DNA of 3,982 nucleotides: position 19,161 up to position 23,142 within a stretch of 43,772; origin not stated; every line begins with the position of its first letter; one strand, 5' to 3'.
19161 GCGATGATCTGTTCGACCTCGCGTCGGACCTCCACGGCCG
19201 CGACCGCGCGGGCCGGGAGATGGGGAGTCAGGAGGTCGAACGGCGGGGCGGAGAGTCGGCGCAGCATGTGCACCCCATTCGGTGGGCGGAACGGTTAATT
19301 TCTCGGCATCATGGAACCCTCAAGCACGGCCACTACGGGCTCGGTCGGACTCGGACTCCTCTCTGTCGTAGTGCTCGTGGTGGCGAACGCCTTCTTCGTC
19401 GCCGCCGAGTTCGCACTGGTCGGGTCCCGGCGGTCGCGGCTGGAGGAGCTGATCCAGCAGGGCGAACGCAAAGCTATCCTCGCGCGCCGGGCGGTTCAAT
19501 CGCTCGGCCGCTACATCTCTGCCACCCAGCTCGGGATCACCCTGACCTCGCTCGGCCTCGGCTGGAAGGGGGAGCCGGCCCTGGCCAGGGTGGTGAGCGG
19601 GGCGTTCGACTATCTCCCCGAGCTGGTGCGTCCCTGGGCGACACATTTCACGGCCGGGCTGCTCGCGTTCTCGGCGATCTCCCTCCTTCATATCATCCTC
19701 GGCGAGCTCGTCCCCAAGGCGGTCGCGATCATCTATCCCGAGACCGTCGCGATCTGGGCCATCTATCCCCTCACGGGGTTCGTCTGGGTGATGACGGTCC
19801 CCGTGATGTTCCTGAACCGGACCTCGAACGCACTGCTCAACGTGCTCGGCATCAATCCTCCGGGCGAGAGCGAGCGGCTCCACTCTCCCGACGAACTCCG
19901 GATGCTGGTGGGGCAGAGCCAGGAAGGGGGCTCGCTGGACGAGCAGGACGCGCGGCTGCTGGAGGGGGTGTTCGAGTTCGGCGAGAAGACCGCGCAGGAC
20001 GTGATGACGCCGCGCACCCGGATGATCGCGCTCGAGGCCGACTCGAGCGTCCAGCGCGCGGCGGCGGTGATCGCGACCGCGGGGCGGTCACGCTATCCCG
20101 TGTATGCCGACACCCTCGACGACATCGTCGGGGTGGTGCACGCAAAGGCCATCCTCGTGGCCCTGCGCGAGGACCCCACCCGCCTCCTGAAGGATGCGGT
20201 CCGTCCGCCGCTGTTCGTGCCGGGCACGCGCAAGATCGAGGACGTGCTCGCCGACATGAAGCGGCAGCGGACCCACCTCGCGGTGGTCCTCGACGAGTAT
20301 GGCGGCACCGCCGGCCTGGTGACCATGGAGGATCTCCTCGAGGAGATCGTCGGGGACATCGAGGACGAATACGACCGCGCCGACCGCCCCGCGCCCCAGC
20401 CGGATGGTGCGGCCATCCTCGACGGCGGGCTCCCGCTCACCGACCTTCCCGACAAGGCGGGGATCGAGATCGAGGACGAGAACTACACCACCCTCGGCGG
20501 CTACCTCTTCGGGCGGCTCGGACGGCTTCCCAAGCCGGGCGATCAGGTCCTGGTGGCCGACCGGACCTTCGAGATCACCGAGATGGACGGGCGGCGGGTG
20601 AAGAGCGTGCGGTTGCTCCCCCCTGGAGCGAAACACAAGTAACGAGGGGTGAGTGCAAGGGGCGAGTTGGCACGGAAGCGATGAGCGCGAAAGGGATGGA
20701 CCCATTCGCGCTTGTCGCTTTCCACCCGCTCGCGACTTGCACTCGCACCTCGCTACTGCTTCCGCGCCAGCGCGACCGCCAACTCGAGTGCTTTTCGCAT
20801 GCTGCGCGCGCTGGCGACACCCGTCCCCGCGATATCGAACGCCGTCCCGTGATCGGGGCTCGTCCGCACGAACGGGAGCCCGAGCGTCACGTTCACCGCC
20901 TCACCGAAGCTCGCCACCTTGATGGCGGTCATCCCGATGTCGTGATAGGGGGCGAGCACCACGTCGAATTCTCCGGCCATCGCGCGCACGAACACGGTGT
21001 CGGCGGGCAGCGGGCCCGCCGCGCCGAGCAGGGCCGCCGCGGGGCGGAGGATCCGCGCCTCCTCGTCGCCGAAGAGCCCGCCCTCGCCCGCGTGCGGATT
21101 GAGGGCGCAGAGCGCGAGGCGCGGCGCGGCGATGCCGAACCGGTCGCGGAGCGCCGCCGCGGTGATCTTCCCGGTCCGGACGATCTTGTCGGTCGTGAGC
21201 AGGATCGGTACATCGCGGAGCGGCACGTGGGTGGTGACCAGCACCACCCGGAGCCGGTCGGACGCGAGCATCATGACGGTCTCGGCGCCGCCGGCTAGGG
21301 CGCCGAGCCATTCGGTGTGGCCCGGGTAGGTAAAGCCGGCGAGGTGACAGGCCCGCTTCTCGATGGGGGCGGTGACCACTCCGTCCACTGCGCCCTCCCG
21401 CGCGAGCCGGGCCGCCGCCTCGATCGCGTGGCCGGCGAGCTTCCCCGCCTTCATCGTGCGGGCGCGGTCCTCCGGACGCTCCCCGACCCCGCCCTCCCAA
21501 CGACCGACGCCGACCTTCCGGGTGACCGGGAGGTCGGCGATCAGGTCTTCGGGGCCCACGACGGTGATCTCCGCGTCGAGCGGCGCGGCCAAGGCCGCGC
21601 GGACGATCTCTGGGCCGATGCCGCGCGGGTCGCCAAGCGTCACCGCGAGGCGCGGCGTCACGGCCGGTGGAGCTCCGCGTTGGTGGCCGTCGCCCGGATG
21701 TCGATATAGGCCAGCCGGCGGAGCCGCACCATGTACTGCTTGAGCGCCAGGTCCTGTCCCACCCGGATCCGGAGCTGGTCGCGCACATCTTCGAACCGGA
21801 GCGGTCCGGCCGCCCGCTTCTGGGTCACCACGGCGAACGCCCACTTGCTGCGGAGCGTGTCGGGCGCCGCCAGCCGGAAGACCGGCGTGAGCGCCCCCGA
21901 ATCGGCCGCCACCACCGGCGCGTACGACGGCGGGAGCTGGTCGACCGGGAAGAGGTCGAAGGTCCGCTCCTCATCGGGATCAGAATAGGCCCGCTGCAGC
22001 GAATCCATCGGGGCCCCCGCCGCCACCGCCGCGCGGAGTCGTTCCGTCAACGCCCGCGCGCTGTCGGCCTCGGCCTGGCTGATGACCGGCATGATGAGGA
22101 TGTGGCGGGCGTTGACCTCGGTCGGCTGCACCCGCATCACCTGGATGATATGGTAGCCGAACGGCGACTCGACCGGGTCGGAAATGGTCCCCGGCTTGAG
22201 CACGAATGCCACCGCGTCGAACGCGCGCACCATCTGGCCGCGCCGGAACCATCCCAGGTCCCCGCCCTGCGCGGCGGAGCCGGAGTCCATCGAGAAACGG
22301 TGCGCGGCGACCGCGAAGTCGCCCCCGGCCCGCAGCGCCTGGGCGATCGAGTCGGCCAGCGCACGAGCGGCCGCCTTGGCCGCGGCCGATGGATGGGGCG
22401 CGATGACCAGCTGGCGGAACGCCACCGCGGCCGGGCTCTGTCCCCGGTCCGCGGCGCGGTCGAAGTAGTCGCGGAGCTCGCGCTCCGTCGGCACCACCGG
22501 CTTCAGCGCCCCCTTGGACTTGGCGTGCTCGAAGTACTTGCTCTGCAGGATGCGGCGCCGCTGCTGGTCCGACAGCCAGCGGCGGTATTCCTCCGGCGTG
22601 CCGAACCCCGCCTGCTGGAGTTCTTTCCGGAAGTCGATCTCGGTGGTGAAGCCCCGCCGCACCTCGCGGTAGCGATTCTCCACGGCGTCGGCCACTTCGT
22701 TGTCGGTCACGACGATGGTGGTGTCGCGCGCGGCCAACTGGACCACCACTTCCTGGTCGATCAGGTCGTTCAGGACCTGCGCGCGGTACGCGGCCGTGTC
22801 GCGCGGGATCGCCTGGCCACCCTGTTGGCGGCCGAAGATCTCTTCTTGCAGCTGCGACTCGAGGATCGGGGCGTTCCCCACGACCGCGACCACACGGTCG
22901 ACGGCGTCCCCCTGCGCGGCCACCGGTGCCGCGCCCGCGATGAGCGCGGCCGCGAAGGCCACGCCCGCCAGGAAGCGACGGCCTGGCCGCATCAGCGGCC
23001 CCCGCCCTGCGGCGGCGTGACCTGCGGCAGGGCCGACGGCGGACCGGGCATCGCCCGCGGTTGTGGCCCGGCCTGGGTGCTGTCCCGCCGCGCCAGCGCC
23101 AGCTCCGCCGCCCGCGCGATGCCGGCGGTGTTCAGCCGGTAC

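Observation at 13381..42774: Dispersed class of hairpins whose arms are tandem arrays of a 7-9 nt unit, with a different unit at most loci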

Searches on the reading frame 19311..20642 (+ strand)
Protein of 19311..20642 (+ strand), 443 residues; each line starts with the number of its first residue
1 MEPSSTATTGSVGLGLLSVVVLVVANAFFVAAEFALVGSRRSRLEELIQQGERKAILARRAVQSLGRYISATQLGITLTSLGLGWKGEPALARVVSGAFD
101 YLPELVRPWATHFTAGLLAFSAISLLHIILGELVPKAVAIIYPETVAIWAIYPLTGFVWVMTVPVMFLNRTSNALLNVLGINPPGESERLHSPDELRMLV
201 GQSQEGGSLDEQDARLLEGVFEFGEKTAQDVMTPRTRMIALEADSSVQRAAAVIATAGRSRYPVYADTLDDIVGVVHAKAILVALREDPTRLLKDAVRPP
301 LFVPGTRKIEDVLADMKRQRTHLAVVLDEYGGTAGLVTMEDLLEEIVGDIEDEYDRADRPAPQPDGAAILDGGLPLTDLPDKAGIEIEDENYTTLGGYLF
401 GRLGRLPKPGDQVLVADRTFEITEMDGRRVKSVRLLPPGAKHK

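Call 19: search_protein_families(library=pfam, proteins=[window:19311-20642:+])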
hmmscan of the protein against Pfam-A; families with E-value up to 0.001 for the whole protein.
window:19311-20642:+ (443 aa): 3 families
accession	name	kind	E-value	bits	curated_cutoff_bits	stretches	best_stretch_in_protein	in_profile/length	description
PF01595.25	CNNM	-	5.6e-44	150.4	28.4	1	19-212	3-180/181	Cyclin M transmembrane N-terminal domain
PF03471.22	CorC_HlyC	-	2.5e-20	72.7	27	1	363-436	3-78/81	Transporter associated domain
PF00571.33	CBS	-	3.3e-15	56.6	24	2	297-347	6-56/57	CBS domain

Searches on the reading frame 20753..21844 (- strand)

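Call 19: search_protein_families(library=pfam, proteins=[window:20753-21844:-])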
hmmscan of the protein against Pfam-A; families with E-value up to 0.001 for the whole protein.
window:20753-21844:- (363 aa): 1 family
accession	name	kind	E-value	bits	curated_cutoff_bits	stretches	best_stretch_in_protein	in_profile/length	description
PF04166.17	PdxA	-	2.6e-91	306.4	27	1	130-356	55-286/286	Pyridoxal phosphate biosynthetic protein PdxA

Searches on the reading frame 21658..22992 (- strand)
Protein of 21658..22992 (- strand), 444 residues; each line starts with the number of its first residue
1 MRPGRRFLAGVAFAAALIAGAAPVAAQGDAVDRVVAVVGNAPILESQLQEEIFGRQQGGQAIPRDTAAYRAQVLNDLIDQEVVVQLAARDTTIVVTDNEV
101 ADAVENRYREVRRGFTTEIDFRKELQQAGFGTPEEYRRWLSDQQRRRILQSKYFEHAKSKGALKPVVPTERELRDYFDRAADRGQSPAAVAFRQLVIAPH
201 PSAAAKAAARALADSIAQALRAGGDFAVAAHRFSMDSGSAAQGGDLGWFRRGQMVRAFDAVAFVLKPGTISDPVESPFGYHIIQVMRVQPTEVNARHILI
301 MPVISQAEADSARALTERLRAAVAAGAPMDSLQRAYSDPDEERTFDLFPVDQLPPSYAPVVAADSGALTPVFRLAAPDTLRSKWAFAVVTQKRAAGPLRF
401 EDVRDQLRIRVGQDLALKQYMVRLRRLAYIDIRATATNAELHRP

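Call 19: search_protein_families(library=pfam, proteins=[window:21658-22992:-])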
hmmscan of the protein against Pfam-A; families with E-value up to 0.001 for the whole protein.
window:21658-22992:- (444 aa): 6 families
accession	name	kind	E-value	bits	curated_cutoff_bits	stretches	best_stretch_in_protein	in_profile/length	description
PF13616.12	Rotamase_3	-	8.7e-32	110.5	22.5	1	181-287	7-114/116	PPIC-type PPIASE domain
PF00639.27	Rotamase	-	7.8e-29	101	21.7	1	199-286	6-96/97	PPIC-type PPIASE domain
PF13145.12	Rotamase_2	-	1.5e-15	58.5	27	1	168-292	1-112/121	PPIC-type PPIASE domain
PF13624.11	SurA_N_3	-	5.2e-09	36.6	27.2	1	11-143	23-155/162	SurA-like N-terminal domain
PF09312.16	SurA_N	-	1.9e-06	28.5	30.8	1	31-130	1-99/118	SurA N-terminal domain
PF13623.11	SurA_N_2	-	1.2e-05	25.7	28.5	1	8-116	18-130/145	SurA-like N-terminal domain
